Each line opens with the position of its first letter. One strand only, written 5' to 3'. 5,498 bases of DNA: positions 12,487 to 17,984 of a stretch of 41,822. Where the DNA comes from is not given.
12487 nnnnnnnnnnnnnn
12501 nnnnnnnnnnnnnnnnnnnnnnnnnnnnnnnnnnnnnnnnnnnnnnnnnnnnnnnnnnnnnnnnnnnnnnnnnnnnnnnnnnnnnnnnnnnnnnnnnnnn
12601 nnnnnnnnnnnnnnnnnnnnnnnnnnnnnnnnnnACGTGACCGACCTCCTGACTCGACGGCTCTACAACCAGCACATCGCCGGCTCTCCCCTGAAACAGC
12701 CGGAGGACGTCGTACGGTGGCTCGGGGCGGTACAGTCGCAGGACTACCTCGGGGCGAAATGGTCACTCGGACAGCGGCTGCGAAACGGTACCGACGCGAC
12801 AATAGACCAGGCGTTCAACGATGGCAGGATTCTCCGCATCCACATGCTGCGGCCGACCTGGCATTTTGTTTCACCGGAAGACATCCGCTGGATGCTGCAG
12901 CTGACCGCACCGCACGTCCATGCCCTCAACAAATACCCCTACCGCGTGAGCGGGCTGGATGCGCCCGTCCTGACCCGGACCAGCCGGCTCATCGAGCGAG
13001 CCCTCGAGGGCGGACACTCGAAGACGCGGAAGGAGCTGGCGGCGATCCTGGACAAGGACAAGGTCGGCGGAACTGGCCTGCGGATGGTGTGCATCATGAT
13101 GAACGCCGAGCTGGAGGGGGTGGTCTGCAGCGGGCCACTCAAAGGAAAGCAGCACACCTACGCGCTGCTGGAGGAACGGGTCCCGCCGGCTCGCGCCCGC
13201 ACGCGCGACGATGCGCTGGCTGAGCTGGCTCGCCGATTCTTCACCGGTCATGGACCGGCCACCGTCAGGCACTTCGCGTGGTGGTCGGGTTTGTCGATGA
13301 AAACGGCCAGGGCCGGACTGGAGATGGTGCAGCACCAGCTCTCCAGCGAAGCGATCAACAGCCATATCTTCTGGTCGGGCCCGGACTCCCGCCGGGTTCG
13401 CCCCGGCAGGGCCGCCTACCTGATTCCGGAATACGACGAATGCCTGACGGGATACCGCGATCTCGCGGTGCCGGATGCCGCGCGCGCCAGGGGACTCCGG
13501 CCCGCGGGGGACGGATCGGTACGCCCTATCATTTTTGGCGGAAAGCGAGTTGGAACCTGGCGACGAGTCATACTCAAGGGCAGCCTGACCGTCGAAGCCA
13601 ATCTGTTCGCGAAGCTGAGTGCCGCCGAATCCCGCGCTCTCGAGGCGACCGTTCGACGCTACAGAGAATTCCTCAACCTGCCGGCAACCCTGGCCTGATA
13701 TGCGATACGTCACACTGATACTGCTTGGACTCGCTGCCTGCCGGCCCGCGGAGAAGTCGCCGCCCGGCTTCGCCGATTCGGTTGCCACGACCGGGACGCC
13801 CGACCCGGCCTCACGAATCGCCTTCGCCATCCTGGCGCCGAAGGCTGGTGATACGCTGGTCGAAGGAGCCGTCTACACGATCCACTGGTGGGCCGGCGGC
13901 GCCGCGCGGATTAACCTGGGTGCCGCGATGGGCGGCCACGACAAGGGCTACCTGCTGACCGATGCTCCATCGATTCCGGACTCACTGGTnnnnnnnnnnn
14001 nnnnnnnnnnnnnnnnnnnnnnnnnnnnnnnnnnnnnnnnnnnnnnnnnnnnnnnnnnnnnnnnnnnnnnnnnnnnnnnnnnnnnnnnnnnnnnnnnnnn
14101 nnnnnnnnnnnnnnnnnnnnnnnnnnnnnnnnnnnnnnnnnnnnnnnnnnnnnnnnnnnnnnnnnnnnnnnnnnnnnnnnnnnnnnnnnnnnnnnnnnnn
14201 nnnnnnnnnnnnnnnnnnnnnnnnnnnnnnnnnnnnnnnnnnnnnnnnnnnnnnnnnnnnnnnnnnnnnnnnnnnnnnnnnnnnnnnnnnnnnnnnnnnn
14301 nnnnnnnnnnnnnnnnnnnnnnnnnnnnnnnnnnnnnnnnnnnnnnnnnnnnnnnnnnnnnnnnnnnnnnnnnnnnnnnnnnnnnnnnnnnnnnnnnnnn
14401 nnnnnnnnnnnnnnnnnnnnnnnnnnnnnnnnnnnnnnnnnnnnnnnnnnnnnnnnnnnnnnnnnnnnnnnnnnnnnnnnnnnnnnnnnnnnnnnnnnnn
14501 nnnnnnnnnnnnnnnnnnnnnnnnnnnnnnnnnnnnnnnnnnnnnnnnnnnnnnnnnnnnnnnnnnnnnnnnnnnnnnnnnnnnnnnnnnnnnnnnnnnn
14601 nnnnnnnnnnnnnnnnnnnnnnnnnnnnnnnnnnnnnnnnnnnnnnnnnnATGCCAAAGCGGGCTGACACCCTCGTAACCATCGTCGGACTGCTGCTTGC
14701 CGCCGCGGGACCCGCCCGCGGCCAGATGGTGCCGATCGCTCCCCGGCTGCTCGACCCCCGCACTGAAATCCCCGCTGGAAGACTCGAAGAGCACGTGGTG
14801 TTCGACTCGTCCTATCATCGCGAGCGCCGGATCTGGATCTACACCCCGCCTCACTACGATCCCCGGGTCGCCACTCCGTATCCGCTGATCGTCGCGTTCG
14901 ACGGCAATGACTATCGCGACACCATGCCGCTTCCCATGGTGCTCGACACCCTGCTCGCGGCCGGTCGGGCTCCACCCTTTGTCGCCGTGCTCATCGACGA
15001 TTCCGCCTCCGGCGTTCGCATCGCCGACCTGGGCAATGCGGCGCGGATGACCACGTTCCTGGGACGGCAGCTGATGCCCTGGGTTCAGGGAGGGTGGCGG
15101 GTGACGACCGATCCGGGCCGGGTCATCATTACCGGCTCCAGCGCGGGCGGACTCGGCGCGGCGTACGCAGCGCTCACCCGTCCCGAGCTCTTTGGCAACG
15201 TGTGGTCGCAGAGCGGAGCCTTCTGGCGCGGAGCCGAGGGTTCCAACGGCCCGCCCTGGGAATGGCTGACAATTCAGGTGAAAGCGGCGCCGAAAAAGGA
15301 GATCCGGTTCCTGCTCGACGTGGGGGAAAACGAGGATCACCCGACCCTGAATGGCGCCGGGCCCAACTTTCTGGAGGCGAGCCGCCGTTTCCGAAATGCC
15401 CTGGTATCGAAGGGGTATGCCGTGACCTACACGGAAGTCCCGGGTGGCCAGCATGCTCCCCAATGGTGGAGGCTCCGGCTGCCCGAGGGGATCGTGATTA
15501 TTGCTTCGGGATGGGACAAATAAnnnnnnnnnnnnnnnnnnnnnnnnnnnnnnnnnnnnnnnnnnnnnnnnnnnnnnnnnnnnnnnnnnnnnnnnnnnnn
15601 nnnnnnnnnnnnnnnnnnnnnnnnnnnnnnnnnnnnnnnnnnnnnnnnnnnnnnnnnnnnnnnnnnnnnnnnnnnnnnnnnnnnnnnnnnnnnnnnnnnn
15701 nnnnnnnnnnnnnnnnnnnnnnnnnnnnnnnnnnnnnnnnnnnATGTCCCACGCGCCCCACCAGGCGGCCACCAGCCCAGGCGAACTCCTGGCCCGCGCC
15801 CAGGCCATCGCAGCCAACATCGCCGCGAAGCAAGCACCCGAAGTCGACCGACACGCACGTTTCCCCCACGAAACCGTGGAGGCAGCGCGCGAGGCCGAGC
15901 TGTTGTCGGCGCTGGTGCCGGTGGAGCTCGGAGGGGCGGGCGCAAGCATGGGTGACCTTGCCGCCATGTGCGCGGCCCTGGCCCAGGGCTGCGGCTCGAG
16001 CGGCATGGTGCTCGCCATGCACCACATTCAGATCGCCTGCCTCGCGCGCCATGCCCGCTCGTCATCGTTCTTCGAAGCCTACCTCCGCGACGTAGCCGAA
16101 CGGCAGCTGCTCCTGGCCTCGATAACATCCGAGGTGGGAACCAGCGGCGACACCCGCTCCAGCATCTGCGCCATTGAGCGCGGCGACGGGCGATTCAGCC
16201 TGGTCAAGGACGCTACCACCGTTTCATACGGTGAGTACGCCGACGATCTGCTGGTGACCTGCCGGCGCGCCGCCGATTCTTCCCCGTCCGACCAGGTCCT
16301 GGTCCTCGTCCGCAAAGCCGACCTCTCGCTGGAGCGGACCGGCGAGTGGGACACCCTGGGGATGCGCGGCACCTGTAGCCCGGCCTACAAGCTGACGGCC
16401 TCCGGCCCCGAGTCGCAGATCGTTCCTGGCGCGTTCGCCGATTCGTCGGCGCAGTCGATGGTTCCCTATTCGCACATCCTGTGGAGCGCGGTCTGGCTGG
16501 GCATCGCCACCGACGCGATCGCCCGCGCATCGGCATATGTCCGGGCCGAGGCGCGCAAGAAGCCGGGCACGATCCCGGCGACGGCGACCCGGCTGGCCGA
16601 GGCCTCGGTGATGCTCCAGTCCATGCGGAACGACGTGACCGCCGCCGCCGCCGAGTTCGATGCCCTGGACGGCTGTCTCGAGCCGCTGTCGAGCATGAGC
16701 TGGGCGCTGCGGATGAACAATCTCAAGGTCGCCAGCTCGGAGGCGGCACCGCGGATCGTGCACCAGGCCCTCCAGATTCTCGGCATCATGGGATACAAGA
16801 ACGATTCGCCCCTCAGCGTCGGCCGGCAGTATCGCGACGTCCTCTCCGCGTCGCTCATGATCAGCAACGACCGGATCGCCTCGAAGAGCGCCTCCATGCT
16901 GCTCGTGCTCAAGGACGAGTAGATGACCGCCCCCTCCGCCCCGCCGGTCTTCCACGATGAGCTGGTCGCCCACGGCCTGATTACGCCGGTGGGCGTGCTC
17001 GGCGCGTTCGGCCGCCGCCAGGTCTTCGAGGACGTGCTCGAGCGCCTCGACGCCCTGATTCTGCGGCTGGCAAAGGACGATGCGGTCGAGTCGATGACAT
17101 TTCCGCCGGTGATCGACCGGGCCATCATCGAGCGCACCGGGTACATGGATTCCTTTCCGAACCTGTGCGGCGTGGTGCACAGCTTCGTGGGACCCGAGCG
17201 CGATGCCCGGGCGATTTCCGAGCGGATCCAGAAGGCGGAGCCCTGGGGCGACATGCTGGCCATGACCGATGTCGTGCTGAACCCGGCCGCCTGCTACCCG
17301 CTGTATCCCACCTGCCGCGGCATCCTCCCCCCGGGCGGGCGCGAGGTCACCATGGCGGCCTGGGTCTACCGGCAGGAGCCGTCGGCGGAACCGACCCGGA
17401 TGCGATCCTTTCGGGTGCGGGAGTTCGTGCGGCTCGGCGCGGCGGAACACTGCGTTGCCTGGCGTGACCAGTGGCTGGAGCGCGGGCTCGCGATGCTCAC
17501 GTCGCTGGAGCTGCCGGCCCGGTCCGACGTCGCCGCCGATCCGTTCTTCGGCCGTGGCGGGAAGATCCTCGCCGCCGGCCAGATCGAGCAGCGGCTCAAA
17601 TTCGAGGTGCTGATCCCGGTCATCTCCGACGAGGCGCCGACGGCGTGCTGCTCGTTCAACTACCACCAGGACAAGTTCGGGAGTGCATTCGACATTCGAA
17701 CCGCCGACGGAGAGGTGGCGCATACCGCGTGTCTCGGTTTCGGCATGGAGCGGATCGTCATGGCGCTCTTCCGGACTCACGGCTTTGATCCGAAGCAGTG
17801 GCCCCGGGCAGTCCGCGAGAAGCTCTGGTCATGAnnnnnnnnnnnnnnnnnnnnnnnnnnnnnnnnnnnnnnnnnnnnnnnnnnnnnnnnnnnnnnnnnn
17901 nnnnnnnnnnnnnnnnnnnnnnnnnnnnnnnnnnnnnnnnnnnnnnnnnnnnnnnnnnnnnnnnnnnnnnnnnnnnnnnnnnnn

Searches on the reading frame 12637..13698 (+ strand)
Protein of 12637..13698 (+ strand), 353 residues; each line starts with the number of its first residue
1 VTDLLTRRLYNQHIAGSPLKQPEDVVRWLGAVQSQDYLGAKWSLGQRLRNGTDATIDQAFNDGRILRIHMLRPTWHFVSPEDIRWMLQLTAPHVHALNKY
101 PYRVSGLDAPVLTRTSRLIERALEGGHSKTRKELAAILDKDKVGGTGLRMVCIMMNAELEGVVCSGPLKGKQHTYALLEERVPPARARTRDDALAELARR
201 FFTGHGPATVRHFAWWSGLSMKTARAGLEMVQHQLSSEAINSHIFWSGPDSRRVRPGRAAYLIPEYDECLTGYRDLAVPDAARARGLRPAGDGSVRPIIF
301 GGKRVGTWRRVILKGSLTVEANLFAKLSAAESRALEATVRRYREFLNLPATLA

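Call 11: search_protein_families(library=pfam, proteins=[window:12637-13698:+], max_evalue=0.01)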
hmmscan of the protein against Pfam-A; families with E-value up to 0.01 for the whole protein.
window:12637-13698:+ (353 aa): 1 family
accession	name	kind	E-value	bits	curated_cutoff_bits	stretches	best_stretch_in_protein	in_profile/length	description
PF06224.18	AlkZ-like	-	1e-59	203.3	25.9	1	26-345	1-329/329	DNA glycosylase AlkZ-like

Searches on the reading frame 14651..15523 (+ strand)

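Call 11: search_protein_families(library=pfam, proteins=[window:14651-15523:+], max_evalue=0.01)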
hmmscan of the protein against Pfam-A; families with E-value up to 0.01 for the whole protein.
window:14651-15523:+ (290 aa): 2 families
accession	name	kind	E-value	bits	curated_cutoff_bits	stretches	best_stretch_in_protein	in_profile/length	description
PF00756.26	Esterase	-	1.3e-29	104.1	22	1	55-279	4-246/251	Putative esterase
PF00326.27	Peptidase_S9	-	5.9e-06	26.4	22.6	1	152-191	60-99/213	Prolyl oligopeptidase family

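Call 36: search_protein_families(library=ncbifam, proteins=[window:14651-15523:+], max_evalue=0.001)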
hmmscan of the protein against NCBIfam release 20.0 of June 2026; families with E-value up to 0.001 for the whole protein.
window:14651-15523:+ (290 aa): 4 families
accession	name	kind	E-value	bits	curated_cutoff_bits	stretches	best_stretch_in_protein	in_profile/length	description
NF007758.0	PRK10439.1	equivalog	3.2e-35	121.9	222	1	51-284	189-410/418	enterochelin esterase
NF058612.1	GTNG0744Estse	equivalog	5.1e-10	39.7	450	1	42-284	5-239/242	GTNG_0744 family esterase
NF041944.1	Xylase_Ferestase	equivalog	6.3e-09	34.6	1200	1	35-190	458-623/694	bifunctional endo-1,4-beta-xylanase/feruloyl esterase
NF050058.1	e_dPHAscl_type1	hypoth_equivalog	2.6e-07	30.4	150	1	151-193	99-141/276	extracellular catalytic domain type 1 short-chain-length polyhydroxyalkanoate depolymerase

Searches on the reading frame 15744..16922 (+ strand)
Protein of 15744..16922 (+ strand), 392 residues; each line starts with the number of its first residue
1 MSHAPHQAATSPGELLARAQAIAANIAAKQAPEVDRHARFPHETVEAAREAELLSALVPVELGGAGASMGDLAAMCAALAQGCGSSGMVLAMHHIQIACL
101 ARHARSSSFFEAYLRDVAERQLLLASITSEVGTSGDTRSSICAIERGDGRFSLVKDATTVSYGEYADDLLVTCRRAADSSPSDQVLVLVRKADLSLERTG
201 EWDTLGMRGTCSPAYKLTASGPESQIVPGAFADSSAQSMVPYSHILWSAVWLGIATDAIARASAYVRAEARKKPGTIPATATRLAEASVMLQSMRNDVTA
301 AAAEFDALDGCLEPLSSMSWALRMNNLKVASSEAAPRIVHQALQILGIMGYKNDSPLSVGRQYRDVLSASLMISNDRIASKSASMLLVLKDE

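Call 3: search_protein_families(library=pfam, proteins=[window:15744-16922:+], max_evalue=0.01)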
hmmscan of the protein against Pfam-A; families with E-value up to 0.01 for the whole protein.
window:15744-16922:+ (392 aa): 2 families
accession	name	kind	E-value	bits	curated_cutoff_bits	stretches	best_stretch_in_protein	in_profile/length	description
PF02771.21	Acyl-CoA_dh_N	-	6.3e-13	49.5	22.9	1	15-104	7-97/113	Acyl-CoA dehydrogenase, N-terminal domain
PF00441.29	Acyl-CoA_dh_1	-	3.2e-12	47.3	22.4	1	241-370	12-132/150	Acyl-CoA dehydrogenase, C-terminal domain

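Call 4: search_protein_families(library=ncbifam, proteins=[window:15744-16922:+], max_evalue=0.01)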
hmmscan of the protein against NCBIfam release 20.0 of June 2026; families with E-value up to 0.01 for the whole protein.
window:15744-16922:+ (392 aa): 14 families
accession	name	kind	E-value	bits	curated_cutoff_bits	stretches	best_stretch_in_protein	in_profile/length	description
NF049984.1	Rv1679_FadE16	equivalog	2.7e-28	99.3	600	1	24-373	9-351/371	Rv1679 family acyl-CoA dehydrogenase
NF042439.1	SulpropCoADesulf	equivalog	1.9e-19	69.7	600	1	17-366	2-349/379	3-sulfinopropanoyl-CoA desulfinase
TIGR04022.1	sulfur_SfnB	equivalog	5.3e-19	68.4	430.9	1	11-303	6-298/391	SfnB family sulfur acquisition oxidoreductase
NF042972.1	AcrlCoAredClosAcrC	equivalog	1.3e-15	57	640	1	19-366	16-355/378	acryloyl-CoA reductase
NF043015.1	DibenthMonoxDszC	equivalog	1.9e-14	53.3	850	1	17-293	20-299/415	dibenzothiophene monooxygenase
NF043006.1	CyhCrbnylCoADH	equivalog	5e-14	52.1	650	1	24-366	20-354/380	cyclohexane-1-carbonyl-CoA dehydrogenase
NF008997.0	PRK12341.1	equivalog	1.9e-10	40.4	537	1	20-378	18-367/382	acyl-CoA dehydrogenase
NF045920.1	HphnlacHdxOX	equivalog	5.3e-09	35.5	650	1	16-218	2-188/384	p-hydroxyphenylacetate 3-hydroxylase oxygenase component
NF045629.1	monooxsub_HsaA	equivalog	6.6e-09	35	450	1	28-213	12-182/383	3-hydroxy-9,10-secoandrosta-1,3,5(10)-triene-9,17-dione monooxygenase oxygenase subunit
NF045652.1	ProlPCPDhRedW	equivalog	1.5e-08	33.9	650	1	34-356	27-345/376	L-prolyl-[peptidyl-carrier protein] dehydrogenase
NF045552.1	GlutCoADH_Des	equivalog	2.4e-08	33.6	470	1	21-370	18-362/387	glutaryl-CoA dehydrogenase Acd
NF053553.1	prodigi_MBC_PigA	equivalog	5.7e-08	32.3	500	1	17-194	14-193/381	prodigiosin MBC biosynthesis dehydrogenase PigA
NF002885.1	PRK03354.1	equivalog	4.8e-07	29.1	540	1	33-367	31-353/378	crotonobetainyl-CoA dehydrogenase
TIGR03207.1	cyc_hxne_CoA_dh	equivalog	2.9e-05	23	575.35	1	15-368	8-352/372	cyclohexanecarboxyl-CoA dehydrogenase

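Call 103: search_solved_structures(query=window:15744-16922:+, max_evalue=1e-8)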
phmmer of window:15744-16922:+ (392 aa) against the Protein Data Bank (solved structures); distinct sequences matched with E-value up to 1e-8: 23.
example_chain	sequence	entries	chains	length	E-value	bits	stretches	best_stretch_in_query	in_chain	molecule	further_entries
5gj7_A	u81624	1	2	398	6.4e-17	65.2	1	24-368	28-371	Acyl-CoA dehydrogenase type 2 domain protein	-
5z8t_A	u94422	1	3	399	6.5e-17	65.2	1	24-368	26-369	Acyl-CoA dehydrogenase type 2 domain protein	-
9w60_A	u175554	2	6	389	2.3e-12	50.2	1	23-366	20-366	Butyryl CoA dehydrogenase apo protein | Butyryl CoA Dehydrogenase with FAD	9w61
4zxv_A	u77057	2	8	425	4e-12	49.5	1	30-372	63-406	DnmZ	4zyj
2vig_A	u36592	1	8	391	7e-12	48.7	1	31-367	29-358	SHORT-CHAIN SPECIFIC ACYL-COA DEHYDROGENASE,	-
7y0a_A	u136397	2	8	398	1e-11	48.2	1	30-367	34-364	Short-chain specific acyl-CoA dehydrogenase, mitochondrial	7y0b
8sgs_A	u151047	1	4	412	1e-11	48.1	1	30-367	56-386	Short-chain specific acyl-CoA dehydrogenase, mitochondrial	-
5xb8_A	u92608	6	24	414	2.4e-11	46.9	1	32-277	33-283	Thermophilic dibenzothiophene desulfurization enzyme C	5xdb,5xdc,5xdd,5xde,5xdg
3m9v_A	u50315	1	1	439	2.6e-11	46.8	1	16-370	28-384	FAD-dependent oxidoreductase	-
4kcf_A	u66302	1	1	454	2.9e-11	46.6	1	16-370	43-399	FAD-dependent oxidoreductase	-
1jqi_A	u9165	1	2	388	4.2e-11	46.1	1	31-367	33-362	short chain acyl-CoA dehydrogenase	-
1ws9_A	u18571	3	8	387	4.3e-11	46.1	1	25-366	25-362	acyl-CoA dehydrogenase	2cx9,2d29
8i4p_A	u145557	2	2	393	1.9e-10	43.9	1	19-368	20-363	Acyl-CoA dehydrogenase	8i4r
7w0j_A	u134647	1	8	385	2e-10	43.8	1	19-367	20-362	Acyl-CoA dehydrogenase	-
4o5m_A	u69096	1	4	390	2.6e-10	43.5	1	23-366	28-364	Isovaleryl-CoA dehydrogenase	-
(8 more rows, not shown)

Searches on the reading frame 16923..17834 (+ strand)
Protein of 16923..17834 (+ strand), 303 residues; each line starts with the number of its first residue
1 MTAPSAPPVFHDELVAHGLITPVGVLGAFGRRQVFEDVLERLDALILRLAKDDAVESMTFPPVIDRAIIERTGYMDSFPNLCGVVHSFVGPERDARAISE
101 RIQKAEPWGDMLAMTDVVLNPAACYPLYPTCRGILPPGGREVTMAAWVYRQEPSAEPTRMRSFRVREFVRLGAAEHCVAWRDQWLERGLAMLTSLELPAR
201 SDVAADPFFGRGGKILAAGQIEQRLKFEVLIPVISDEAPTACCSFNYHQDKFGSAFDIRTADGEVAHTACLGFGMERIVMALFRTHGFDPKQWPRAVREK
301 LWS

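Call 3: search_protein_families(library=pfam, proteins=[window:16923-17834:+], max_evalue=0.01)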
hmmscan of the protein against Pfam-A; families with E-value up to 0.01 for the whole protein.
window:16923-17834:+ (303 aa): 1 family
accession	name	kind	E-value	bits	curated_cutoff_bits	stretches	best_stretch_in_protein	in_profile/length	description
PF00587.30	tRNA-synt_2b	-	0.00023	21.7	29.3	1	148-283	45-176/179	tRNA synthetase class II core domain (G, H, P, S and T)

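Call 4: search_protein_families(library=ncbifam, proteins=[window:16923-17834:+], max_evalue=0.01)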
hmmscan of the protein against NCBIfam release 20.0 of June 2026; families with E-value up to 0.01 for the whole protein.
window:16923-17834:+ (303 aa): 3 families
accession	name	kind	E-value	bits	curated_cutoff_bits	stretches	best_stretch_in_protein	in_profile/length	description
NF005479.0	PRK07080.1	equivalog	2.9e-122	407.6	357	1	8-302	20-316/318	amino acid--[acyl-carrier-protein] ligase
NF002120.0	PRK00960.1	equivalog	3.7e-19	68.6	611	1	111-301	305-505/518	serine--tRNA ligase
TIGR00415.1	serS_MJ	equivalog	1.2e-14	53.6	489.55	1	45-301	232-502/518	serine--tRNA ligase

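Call 58: search_solved_structures(query=window:16923-17834:+, max_evalue=0.00001, show_alignments=1)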
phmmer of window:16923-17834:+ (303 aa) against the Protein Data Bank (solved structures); distinct sequences matched with E-value up to 0.00001: 3.
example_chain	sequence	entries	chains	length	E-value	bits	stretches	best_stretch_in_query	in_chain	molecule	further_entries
4h2w_A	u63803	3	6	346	5.3e-81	275.5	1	11-300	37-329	Amino acid--[acyl-carrier-protein] ligase 1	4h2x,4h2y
3mey_A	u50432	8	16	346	1.8e-79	270.4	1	11-300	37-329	Bll0957 protein | Amino acid--[acyl-carrier-protein] ligase 1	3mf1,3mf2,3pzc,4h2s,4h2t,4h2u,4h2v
3w3s_A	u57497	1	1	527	3.5e-18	69.1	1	43-301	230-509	Type-2 serine--tRNA ligase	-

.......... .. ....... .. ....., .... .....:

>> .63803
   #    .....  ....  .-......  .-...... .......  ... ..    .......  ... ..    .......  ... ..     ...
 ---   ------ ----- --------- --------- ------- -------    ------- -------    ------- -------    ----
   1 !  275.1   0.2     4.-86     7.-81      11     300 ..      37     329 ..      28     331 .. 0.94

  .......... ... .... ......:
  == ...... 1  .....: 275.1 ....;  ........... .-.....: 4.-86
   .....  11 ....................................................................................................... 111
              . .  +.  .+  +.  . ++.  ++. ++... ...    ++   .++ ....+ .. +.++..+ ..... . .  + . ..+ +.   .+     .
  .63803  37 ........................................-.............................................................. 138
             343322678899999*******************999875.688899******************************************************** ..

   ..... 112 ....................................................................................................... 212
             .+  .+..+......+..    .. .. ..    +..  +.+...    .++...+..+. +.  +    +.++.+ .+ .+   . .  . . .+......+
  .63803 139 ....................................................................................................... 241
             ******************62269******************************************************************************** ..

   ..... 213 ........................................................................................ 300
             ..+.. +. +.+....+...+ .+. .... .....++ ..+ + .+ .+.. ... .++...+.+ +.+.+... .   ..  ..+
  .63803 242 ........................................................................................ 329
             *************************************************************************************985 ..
